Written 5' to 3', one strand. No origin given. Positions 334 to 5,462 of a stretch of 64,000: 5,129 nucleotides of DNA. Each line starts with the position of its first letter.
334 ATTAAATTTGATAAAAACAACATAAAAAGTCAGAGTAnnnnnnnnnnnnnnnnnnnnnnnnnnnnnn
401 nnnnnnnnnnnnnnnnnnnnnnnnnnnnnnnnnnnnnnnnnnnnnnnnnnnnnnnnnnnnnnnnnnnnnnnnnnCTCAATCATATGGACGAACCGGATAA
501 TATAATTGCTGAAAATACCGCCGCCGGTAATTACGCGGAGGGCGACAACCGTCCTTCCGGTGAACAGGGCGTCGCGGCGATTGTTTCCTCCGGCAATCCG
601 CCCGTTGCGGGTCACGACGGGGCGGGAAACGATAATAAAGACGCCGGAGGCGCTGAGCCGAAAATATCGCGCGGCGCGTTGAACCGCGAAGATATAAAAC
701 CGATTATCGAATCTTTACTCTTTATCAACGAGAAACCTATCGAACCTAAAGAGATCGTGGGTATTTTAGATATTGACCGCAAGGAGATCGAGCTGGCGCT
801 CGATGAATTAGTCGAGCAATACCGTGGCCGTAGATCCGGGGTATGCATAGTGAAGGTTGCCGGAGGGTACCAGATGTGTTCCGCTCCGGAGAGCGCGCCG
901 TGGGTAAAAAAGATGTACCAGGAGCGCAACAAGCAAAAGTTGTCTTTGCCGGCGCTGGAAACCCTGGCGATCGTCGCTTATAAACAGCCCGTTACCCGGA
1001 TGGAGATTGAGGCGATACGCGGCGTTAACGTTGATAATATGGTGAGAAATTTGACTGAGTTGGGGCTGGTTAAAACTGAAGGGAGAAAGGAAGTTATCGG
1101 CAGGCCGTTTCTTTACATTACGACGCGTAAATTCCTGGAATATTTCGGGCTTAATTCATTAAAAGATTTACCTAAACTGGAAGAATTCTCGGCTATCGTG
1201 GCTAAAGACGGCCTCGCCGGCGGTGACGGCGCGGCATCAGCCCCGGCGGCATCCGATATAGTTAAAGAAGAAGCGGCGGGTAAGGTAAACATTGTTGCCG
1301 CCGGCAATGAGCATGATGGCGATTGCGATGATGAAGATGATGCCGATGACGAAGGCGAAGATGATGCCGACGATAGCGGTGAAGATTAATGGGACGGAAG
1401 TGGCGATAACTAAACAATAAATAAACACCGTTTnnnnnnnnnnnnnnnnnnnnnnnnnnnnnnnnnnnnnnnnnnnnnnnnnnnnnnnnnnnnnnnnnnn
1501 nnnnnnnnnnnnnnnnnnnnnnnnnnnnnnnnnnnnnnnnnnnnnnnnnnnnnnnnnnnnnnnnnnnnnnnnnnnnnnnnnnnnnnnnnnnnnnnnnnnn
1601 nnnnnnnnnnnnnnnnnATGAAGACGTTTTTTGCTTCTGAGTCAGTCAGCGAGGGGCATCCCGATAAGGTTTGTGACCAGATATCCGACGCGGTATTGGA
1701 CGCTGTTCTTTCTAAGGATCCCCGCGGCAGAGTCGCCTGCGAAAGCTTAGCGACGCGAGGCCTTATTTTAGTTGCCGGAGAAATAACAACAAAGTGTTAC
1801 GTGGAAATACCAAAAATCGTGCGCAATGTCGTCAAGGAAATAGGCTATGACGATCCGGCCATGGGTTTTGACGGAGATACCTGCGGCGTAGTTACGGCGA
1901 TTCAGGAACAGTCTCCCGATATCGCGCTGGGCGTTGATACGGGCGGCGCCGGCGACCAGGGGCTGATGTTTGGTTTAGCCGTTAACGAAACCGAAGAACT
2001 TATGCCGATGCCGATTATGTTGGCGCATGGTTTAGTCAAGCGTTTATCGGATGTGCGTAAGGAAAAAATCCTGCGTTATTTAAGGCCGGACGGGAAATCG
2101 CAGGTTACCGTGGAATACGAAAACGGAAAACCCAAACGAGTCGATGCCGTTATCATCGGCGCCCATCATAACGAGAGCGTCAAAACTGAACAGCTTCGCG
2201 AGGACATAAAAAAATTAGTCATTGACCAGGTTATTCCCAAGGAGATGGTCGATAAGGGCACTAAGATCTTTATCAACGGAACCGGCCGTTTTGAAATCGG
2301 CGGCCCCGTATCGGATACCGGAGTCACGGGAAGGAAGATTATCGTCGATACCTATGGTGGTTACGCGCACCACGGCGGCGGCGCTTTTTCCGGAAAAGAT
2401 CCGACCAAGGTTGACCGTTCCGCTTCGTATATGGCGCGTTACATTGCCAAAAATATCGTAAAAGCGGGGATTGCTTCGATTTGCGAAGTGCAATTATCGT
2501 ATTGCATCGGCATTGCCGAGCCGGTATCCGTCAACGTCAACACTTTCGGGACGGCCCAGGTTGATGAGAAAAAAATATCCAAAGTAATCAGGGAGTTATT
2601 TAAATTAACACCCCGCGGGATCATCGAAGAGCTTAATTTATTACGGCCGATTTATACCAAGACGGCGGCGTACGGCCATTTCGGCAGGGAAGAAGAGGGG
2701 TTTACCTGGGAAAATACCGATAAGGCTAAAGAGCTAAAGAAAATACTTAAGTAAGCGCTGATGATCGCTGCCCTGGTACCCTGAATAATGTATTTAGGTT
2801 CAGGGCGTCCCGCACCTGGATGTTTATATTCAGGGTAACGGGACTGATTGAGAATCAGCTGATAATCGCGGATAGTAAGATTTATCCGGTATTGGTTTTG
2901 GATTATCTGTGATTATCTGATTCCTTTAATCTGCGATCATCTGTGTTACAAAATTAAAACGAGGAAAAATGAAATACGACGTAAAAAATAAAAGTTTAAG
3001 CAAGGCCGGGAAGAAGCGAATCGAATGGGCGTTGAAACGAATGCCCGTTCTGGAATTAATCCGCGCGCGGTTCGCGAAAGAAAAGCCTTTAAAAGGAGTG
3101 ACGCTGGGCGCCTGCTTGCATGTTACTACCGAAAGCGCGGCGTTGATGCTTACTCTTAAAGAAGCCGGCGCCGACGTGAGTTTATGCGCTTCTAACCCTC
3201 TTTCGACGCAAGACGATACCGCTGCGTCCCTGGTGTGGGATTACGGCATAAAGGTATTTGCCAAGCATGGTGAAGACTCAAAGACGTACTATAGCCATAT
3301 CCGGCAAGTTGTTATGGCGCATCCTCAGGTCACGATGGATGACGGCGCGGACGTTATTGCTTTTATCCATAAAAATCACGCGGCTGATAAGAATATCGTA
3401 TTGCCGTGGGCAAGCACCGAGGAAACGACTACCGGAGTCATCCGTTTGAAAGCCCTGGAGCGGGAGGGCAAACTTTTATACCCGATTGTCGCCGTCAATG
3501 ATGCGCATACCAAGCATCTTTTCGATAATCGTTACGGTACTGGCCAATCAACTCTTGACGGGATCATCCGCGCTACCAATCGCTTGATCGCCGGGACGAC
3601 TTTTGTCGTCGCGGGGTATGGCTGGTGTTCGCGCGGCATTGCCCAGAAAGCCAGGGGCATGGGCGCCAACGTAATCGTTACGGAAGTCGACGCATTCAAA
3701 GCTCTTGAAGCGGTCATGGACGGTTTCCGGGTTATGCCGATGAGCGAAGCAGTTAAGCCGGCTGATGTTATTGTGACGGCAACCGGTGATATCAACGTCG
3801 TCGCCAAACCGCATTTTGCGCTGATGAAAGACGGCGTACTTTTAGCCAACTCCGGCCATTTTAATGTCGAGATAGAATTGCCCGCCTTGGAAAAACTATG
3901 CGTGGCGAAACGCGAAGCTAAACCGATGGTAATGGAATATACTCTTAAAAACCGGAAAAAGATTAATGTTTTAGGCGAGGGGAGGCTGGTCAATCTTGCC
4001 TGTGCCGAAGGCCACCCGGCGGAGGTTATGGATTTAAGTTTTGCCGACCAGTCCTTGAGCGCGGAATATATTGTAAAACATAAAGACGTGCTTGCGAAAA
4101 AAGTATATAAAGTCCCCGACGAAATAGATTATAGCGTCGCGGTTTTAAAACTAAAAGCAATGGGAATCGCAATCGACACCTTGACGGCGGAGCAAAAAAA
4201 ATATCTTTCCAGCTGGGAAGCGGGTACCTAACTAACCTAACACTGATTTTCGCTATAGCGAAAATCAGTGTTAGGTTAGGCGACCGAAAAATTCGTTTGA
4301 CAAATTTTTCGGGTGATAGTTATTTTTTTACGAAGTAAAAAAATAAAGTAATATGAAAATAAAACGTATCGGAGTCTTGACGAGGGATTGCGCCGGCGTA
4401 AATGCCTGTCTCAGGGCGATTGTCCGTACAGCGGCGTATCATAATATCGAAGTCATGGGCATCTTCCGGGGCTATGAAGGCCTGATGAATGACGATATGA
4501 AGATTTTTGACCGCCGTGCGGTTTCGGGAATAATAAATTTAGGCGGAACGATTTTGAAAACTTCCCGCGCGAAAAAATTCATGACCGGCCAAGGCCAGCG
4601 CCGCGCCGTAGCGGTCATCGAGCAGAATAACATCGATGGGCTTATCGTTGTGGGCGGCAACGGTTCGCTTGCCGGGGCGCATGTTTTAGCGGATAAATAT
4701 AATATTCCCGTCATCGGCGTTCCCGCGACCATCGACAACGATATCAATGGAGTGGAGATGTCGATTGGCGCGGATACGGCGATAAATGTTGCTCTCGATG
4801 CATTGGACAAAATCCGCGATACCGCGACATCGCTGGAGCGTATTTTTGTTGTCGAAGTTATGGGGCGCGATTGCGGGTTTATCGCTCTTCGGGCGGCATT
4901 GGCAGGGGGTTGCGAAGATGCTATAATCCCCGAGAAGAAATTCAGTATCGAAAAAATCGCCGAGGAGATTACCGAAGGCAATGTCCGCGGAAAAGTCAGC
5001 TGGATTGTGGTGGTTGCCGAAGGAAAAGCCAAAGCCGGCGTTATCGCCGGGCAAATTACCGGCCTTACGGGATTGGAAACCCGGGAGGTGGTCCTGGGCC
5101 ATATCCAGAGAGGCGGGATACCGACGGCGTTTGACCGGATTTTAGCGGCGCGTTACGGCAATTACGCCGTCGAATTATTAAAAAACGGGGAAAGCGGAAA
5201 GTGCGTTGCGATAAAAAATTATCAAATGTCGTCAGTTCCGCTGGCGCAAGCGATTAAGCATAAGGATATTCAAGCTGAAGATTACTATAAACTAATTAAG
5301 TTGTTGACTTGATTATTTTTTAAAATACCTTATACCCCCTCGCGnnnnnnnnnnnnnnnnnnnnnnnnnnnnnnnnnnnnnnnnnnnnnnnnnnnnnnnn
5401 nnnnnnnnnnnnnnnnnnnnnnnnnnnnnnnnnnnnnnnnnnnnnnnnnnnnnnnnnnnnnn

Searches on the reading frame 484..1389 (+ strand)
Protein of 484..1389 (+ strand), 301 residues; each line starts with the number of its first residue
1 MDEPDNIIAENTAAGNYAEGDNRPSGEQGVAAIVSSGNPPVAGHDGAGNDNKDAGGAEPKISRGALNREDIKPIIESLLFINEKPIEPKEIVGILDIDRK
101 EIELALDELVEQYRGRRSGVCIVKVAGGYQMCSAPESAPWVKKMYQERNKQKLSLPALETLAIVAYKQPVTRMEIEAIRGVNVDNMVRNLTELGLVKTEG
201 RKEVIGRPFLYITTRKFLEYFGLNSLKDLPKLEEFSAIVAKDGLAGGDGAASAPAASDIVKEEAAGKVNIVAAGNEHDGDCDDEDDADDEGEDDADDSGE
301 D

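Call 21: search_protein_families(library=pfam, proteins=[window:484-1389:+], max_evalue=0.00001)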
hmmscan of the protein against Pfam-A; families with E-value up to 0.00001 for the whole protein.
window:484-1389:+ (301 aa): 1 family
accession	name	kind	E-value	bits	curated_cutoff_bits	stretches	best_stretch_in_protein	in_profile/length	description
PF04079.22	SMC_ScpB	-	5.5e-58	195.5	27.4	1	74-232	2-160/160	Segregation and condensation complex subunit ScpB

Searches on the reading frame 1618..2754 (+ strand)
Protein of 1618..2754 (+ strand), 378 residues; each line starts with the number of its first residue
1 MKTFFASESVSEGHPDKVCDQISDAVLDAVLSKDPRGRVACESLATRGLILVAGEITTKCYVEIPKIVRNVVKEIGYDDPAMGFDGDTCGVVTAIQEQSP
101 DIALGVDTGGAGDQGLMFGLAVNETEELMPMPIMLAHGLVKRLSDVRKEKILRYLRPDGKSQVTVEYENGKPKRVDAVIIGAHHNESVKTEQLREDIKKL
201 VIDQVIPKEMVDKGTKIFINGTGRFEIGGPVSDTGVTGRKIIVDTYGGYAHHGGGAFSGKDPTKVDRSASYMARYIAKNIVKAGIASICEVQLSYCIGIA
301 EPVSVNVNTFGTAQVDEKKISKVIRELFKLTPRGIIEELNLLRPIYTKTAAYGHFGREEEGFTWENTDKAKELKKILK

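Call 21: search_protein_families(library=pfam, proteins=[window:1618-2754:+], max_evalue=0.00001)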
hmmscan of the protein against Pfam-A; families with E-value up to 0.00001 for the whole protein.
window:1618-2754:+ (378 aa): 3 families
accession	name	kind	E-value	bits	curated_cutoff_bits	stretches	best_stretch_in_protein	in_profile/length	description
PF02773.21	S-AdoMet_synt_C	-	1e-67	226.7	25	1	227-365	1-137/138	S-adenosylmethionine synthetase, C-terminal domain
PF02772.21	S-AdoMet_synt_M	-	2.9e-46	156.9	29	1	110-225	3-120/120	S-adenosylmethionine synthetase, central domain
PF00438.25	S-AdoMet_synt_N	-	1.5e-43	147.8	33.1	1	3-100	2-99/99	S-adenosylmethionine synthetase, N-terminal domain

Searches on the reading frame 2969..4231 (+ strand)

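Call 21: search_protein_families(library=pfam, proteins=[window:2969-4231:+], max_evalue=0.00001)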
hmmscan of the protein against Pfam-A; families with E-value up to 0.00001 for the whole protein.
window:2969-4231:+ (420 aa): 4 families
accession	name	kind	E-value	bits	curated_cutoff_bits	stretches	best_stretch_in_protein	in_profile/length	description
PF05221.23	AdoHcyase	-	2.3e-56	191.6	25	2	2-141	1-144/299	S-adenosyl-L-homocysteine hydrolase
PF00670.27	AdoHcyase_NAD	-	8.2e-49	166.3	27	1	187-348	1-162/162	S-adenosyl-L-homocysteine hydrolase, NAD binding domain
PF07991.19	KARI_N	-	6.7e-08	32.7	20.6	1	207-303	2-102/165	Acetohydroxy acid isomeroreductase, NADPH-binding domain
PF02826.25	2-Hacid_dh_C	-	4.3e-07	29.9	25.1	1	204-296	31-127/178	D-isomer specific 2-hydroxyacid dehydrogenase, NAD binding domain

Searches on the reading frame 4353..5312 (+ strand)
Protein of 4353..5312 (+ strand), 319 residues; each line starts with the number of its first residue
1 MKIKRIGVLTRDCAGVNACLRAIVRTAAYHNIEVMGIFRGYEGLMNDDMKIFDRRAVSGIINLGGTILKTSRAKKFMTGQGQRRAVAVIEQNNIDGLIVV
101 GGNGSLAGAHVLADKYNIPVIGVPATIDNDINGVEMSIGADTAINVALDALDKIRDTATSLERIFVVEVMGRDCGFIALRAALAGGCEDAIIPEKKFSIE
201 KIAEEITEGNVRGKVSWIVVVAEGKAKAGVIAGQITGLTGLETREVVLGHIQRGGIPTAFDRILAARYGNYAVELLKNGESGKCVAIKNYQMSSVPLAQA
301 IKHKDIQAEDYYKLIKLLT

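Call 21: search_protein_families(library=pfam, proteins=[window:4353-5312:+], max_evalue=0.00001)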
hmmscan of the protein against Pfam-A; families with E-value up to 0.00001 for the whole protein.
window:4353-5312:+ (319 aa): 1 family
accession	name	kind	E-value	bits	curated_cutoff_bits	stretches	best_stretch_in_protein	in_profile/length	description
PF00365.25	PFK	-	8.1e-97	324.3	30.9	1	6-276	2-277/277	Phosphofructokinase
